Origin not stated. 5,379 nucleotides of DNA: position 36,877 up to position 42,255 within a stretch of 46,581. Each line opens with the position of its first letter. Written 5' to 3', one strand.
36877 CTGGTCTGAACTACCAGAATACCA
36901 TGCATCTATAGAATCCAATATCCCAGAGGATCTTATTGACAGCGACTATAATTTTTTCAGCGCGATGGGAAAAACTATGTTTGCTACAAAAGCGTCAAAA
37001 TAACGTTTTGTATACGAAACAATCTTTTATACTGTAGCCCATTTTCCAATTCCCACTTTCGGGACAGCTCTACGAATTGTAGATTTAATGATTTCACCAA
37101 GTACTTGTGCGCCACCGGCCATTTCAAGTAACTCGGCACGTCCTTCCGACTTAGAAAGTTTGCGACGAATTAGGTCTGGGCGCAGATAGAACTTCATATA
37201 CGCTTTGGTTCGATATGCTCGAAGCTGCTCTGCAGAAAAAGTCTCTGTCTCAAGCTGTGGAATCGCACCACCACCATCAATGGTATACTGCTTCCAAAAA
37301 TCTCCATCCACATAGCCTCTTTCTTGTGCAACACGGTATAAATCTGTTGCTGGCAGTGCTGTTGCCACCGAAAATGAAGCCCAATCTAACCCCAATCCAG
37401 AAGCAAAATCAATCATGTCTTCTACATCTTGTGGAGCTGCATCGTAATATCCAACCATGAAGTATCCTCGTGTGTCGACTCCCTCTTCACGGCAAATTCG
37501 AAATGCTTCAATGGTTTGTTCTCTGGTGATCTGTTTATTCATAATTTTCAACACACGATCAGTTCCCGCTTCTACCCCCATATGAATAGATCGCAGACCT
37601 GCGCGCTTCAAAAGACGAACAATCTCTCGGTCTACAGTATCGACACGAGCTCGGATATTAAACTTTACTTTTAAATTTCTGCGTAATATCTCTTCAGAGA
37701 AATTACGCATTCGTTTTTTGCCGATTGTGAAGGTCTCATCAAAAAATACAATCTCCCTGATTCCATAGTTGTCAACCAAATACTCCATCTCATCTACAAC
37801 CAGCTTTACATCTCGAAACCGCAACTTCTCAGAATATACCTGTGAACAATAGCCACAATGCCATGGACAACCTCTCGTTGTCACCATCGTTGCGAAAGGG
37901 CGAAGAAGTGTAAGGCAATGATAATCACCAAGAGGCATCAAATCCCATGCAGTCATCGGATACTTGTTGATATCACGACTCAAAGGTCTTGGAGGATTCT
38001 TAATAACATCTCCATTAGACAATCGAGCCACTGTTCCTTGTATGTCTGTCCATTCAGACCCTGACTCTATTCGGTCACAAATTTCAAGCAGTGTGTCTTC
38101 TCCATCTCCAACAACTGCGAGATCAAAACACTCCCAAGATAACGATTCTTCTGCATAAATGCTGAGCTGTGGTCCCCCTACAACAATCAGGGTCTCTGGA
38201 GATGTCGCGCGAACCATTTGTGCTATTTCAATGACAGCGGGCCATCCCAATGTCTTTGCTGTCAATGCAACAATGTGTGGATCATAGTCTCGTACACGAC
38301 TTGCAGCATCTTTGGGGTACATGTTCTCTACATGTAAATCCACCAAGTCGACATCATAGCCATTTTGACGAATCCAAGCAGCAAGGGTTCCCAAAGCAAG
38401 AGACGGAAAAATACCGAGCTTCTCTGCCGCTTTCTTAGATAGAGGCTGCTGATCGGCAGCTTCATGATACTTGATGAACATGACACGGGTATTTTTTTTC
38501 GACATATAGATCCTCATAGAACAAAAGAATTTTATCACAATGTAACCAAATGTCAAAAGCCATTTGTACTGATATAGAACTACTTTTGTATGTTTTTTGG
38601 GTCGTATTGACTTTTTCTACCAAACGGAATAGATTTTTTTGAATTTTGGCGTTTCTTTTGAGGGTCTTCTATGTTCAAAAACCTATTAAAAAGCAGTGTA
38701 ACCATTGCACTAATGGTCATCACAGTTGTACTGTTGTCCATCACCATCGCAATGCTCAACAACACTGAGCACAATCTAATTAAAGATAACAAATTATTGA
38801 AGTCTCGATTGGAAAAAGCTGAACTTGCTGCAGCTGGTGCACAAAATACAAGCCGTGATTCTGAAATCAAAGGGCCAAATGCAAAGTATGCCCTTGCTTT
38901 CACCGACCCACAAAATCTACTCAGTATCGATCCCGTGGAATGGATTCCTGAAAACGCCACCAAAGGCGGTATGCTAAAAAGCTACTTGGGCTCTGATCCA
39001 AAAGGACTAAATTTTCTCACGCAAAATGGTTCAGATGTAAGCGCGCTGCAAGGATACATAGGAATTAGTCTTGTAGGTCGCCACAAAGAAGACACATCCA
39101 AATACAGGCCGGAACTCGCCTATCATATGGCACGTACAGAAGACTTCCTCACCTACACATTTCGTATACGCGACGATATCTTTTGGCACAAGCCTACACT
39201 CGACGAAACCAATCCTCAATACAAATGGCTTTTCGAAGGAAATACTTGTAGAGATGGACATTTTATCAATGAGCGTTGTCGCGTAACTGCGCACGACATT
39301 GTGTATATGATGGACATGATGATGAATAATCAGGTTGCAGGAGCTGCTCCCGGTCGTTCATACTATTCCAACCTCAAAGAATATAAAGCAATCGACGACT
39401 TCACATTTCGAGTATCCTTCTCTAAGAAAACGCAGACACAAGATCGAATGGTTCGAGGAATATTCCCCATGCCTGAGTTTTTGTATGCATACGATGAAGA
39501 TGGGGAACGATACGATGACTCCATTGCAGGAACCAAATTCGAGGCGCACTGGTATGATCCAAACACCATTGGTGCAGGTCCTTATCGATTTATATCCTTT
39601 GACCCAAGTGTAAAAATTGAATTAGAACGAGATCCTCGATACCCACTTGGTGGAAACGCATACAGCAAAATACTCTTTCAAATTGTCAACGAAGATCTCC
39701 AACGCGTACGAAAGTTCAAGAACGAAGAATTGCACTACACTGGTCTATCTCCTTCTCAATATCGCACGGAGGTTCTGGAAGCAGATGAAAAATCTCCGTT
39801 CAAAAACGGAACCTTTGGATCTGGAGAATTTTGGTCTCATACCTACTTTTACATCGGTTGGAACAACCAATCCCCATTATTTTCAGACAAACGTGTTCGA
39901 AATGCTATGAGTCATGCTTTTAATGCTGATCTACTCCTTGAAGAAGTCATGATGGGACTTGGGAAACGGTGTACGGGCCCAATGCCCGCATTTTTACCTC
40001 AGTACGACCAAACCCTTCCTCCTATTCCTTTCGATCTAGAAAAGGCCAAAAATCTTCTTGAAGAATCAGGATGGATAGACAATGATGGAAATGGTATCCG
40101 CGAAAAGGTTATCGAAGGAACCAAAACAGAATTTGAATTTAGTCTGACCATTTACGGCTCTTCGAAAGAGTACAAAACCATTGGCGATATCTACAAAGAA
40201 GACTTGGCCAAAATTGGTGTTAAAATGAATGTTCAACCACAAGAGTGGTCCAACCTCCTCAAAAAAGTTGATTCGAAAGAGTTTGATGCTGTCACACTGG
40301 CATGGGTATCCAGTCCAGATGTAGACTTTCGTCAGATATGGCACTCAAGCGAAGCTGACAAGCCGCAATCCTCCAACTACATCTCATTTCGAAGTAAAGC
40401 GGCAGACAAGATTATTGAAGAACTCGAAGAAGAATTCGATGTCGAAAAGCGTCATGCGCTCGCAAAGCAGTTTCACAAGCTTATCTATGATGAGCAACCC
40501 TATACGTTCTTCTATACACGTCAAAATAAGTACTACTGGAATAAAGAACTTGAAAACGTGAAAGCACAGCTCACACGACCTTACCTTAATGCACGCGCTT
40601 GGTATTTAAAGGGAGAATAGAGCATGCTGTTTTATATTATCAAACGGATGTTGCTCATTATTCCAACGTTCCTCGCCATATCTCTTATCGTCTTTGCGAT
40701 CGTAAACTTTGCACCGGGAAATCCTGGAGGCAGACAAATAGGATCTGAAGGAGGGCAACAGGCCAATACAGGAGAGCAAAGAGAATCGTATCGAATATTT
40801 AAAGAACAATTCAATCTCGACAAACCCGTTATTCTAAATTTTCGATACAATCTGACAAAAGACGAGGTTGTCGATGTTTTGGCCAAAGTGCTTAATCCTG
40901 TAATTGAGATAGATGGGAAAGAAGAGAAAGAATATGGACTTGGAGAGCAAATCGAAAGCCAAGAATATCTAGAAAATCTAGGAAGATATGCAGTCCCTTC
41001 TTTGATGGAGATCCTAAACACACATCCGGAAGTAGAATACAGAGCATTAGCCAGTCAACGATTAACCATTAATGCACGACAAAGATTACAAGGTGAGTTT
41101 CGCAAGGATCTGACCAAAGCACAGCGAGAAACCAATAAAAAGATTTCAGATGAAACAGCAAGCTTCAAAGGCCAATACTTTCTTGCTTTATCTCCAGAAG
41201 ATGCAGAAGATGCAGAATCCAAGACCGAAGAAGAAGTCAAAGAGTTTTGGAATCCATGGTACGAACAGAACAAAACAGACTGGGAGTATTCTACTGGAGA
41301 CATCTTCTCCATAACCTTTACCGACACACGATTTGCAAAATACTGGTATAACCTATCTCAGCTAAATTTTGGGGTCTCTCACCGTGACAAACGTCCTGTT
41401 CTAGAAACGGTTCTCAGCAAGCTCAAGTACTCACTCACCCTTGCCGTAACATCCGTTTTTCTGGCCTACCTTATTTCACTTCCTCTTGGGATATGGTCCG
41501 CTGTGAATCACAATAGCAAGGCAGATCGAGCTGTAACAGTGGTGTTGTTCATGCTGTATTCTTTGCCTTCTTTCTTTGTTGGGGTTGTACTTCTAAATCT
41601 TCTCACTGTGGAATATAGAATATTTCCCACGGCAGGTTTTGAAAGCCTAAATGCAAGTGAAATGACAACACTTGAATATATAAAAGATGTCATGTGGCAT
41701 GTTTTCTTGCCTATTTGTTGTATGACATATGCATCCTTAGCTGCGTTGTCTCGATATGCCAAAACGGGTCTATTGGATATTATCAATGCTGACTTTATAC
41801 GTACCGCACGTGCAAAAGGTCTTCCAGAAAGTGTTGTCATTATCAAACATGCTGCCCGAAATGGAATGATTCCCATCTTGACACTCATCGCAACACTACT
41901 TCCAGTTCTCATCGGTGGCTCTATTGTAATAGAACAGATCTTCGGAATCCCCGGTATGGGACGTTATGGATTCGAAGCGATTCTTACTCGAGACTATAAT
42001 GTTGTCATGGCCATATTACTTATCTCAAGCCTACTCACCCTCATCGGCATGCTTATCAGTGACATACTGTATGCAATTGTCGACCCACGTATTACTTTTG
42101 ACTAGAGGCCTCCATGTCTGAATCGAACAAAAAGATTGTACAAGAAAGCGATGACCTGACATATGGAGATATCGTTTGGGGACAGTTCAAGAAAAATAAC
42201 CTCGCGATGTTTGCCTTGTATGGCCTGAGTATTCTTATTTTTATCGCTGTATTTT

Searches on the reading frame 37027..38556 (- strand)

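Call 5: search_protein_families(library=pfam, proteins=[window:37027-38556:-])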
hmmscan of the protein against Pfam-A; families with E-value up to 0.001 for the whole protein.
window:37027-38556:- (509 aa): 3 families
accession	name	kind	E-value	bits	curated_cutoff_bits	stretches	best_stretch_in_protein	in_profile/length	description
PF04055.27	Radical_SAM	-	7.7e-29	101.4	29.5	1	224-385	1-166/166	Radical SAM superfamily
PF02310.24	B12-binding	-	1.1e-19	70.9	32.1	1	48-158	10-119/121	B12 binding domain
PF19864.5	Radical_SAM_N2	-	0.00056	19.8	29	0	110-166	76-128/151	Radical SAM proteins, N-terminal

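Call 6: search_protein_families(library=ncbifam, proteins=[window:37027-38556:-], max_evalue=0.01)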
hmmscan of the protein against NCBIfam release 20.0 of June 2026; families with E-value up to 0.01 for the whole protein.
window:37027-38556:- (509 aa): 33 families (the best 25 are shown)
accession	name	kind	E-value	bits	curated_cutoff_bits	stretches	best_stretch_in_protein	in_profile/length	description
TIGR02026.1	BchE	equivalog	3.5e-56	191.1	481.35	1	45-469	15-440/497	magnesium-protoporphyrin IX monomethyl ester anaerobic oxidative cyclase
TIGR03471.1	HpnJ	equivalog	1.4e-54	185.8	577.6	1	70-468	48-444/472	hopanoid biosynthesis associated radical SAM protein HpnJ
TIGR04072.2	rSAM_ladder_B12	equivalog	7.9e-41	140.1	360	1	57-417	23-379/443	lipid biosynthesis B12-binding/radical SAM protein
NF050148.1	rSAM_ApyD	equivalog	6.5e-40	137.1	750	1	45-384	18-362/645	RiPP biosynthesis radical SAM protein ApyD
TIGR04479.1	bcpD_PhpK_rSAM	subfamily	7.6e-40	136.7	600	1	46-385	66-406/504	PhpK family radical SAM P-methyltransferase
TIGR04367.1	HpnR_B12_rSAM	equivalog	5.4e-36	124.1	650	1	53-361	23-326/490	hopanoid C-3 methylase HpnR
TIGR04385.1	B12_rSAM_cofa1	equivalog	5.2e-35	121.5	450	1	53-384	21-360/438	B12 lower ligand biosynthesis radical SAM protein BzaD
TIGR04014.1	B12_SAM_MJ_0865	equivalog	1.6e-31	109.6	360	1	106-412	55-360/434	methyl-coenzyme M reductase glutamine C-methyltransferase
NF038361.1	rSAM_Sden_1168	equivalog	1.7e-29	102.8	575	1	108-416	157-479/560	Sden_1168 family B12-binding radical SAM P-methyltransferase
TIGR03975.1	rSAM_ocin_1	subfamily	1.8e-29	102.7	281.85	1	82-382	118-424/606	RiPP maturation radical SAM C-methyltransferase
TIGR04295.1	B12_rSAM_oligo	hypoth_equivalog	1e-26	93.6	400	1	53-343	26-316/422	TIGR04295 family B12-binding domain-containing radical SAM protein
TIGR04013.1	B12_SAM_MJ_1487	hypoth_equivalog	3.8e-25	88.5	251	1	79-388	29-333/382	TIGR04013 family B12-binding domain/radical SAM domain-containing protein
NF033070.1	rSAM_AprD4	equivalog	1.8e-24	86.5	500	1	191-420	165-400/456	AprD4 family radical SAM diol-dehydratase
NF040542.1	rSAM_RCCLKC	equivalog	4.1e-24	85.5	450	1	57-368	18-330/423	arsinothricin biosynthesis radical SAM protein ArsL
NF040546.1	rSAM_CUAEP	equivalog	1.5e-21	76.7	500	1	52-367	13-320/468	CUAEP/CCAEP-tail radical SAM (seleno)protein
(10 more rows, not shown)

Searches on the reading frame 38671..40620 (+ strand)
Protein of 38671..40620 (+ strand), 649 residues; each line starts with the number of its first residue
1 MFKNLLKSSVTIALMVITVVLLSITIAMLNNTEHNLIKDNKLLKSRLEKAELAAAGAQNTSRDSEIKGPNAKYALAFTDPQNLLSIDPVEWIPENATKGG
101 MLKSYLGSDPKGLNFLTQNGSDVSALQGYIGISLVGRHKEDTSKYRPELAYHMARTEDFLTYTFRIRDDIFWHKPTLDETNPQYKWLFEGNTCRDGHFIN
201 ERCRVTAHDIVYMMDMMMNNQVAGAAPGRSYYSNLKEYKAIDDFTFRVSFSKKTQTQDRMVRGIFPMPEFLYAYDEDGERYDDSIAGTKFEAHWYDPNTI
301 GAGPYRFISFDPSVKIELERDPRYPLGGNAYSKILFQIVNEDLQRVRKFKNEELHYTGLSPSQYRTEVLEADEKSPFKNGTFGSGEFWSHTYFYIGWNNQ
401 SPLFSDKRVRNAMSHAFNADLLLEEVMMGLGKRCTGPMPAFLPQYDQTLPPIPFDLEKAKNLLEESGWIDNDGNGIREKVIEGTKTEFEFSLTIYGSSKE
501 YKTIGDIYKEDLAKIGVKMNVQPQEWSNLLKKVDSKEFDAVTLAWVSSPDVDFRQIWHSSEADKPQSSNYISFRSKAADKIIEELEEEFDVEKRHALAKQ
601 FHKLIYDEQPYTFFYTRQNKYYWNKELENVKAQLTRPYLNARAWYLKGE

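Call 5: search_protein_families(library=pfam, proteins=[window:38671-40620:+])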
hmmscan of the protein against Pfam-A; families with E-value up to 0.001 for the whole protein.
window:38671-40620:+ (649 aa): 1 family
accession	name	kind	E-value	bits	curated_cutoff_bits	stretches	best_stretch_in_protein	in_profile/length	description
PF00496.27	SBP_bac_5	-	1.6e-64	218.8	32.4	1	144-554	1-355/368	Bacterial extracellular solute-binding proteins, family 5 Middle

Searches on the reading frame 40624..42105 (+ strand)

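Call 6: search_protein_families(library=ncbifam, proteins=[window:40624-42105:+], max_evalue=0.01)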
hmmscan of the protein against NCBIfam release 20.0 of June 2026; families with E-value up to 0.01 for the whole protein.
window:40624-42105:+ (493 aa): 18 families
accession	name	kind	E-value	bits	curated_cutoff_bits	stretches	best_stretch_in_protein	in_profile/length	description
NF045472.1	Opp4B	equivalog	3.5e-71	240.1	450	2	235-490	64-318/319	oligopeptide ABC transporter permease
NF045470.1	Opp2B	equivalog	1.4e-66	224.8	350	2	235-490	59-299/300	nickel ABC transporter permease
NF011661.0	PRK15081.1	equivalog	2.6e-56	191.4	463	2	235-492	63-305/306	glutathione ABC transporter permease GsiC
NF045471.1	Opp3B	equivalog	1.5e-55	188.8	480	1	235-491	61-303/308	oligopeptide ABC transporter permease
TIGR02789.1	nickel_nikB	equivalog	3.5e-55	187.6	447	2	236-491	67-307/314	nickel ABC transporter permease subunit NikB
NF045469.1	Opp1B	equivalog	5.9e-54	183.7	380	2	235-490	67-306/307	nickel/cobalt ABC transporter permease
NF011712.0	PRK15133.1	subfamily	1.1e-52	179.1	445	2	235-493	101-362/364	microcin C ABC transporter permease YejB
NF007677.0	PRK10352.1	equivalog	2.8e-52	177.8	433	2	237-491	68-307/314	nickel ABC transporter permease subunit NikB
NF008161.0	PRK10914.1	equivalog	2.3e-47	161.8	590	2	237-491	66-336/339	dipeptide ABC transporter permease DppB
NF007008.0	PRK09471.1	equivalog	1.6e-45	155.9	388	2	235-491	61-305/306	oligopeptide ABC transporter permease OppB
NF043081.1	MMSYN1_0165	equivalog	3.2e-37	128.4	350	1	246-492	154-386/388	oligopeptide ABC transporter permease OppB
NF011690.0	PRK15110.1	equivalog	8.8e-26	91.1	432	1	237-488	44-311/321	putrescine export ABC transporter permease SapB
NF045474.1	Opp2C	equivalog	3e-06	27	300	0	257-328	29-99/236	nickel transporter permease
NF038017.1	ABC_perm1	subfamily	0.00014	21.9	100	1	270-328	1-58/184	ABC transporter permease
TIGR01097.1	PhnE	equivalog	0.00029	20.4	216.7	1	229-325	24-121/252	phosphonate ABC transporter, permease protein PhnE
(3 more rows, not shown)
